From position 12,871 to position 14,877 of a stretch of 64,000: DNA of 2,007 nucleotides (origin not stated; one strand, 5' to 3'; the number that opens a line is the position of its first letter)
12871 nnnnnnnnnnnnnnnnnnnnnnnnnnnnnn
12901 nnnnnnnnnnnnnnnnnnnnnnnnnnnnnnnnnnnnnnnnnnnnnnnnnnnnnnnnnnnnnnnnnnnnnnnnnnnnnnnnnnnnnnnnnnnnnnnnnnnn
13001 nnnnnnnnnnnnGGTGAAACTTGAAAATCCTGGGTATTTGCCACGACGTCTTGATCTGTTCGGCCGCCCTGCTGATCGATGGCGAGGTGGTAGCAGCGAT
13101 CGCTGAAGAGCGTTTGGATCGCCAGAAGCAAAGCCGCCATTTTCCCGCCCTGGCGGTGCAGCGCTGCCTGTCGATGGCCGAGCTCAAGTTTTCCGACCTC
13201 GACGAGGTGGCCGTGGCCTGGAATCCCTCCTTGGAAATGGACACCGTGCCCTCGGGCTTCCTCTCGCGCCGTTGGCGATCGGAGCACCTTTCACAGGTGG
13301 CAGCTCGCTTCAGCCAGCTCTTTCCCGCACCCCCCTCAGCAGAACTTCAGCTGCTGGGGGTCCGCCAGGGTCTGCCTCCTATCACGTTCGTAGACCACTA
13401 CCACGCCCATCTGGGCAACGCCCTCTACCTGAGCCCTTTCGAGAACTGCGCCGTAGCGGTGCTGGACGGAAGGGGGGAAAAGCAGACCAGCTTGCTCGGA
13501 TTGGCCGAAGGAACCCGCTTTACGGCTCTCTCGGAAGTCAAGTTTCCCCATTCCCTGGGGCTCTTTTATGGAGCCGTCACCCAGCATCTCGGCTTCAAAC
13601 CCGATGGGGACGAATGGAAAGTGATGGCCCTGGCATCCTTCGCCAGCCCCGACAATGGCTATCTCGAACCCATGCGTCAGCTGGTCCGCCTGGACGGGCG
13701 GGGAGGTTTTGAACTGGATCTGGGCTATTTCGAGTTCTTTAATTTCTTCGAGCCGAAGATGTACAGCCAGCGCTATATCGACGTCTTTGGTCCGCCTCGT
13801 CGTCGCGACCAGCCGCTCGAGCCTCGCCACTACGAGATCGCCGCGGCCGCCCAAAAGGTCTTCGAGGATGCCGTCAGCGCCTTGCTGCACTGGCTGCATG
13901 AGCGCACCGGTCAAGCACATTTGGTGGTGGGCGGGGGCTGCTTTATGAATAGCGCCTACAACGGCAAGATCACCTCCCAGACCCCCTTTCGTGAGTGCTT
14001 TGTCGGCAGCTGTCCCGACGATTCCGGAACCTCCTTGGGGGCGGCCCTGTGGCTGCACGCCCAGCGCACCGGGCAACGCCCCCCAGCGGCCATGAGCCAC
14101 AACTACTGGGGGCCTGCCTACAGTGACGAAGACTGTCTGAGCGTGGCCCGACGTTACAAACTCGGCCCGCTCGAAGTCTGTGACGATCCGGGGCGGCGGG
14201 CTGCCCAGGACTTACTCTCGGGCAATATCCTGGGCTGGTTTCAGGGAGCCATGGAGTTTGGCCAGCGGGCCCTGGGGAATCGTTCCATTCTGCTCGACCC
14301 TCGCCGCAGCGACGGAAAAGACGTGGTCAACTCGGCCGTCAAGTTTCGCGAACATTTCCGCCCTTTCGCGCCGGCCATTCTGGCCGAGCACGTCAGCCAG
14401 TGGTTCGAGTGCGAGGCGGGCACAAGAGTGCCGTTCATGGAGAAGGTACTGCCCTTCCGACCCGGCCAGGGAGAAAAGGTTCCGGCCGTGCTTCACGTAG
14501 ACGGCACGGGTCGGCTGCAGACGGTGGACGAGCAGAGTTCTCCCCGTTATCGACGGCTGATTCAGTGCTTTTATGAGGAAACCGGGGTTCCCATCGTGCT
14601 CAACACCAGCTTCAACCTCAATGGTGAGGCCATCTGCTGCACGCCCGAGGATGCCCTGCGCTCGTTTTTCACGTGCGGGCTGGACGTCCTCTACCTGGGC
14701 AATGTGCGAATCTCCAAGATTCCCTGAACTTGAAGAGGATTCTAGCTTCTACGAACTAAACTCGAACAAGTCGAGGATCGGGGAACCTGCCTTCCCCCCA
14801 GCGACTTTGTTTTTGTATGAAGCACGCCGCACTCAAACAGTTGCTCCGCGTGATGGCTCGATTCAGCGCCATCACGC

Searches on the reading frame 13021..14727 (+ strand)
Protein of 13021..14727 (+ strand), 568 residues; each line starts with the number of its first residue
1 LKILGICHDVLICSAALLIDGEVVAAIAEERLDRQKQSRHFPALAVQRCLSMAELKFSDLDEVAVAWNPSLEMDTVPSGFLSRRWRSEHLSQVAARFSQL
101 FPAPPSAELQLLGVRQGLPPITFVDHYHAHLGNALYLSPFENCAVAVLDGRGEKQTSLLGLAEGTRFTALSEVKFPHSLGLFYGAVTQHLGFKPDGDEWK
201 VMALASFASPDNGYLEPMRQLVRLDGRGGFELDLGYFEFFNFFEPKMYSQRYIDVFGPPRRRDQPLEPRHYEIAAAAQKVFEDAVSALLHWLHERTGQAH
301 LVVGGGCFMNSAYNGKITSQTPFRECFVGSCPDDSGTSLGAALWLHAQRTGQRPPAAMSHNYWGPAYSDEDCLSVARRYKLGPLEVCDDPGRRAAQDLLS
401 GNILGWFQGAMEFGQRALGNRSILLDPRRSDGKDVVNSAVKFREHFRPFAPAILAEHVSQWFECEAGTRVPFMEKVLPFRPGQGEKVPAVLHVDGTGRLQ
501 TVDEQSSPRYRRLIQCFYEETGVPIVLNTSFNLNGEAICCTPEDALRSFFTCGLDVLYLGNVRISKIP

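Call 38: search_protein_families(library=pfam, proteins=[window:13021-14727:+], max_evalue=0.00001)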
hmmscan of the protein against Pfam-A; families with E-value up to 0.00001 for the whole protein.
window:13021-14727:+ (568 aa): 2 families
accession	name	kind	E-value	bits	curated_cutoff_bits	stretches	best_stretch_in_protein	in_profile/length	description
PF16861.10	Carbam_trans_C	-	2.5e-63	213.1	27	1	395-566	1-170/170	Carbamoyltransferase C-terminus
PF02543.21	Carbam_trans_N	-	1.3e-42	146.9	24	1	2-343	1-346/346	Carbamoyltransferase N-terminus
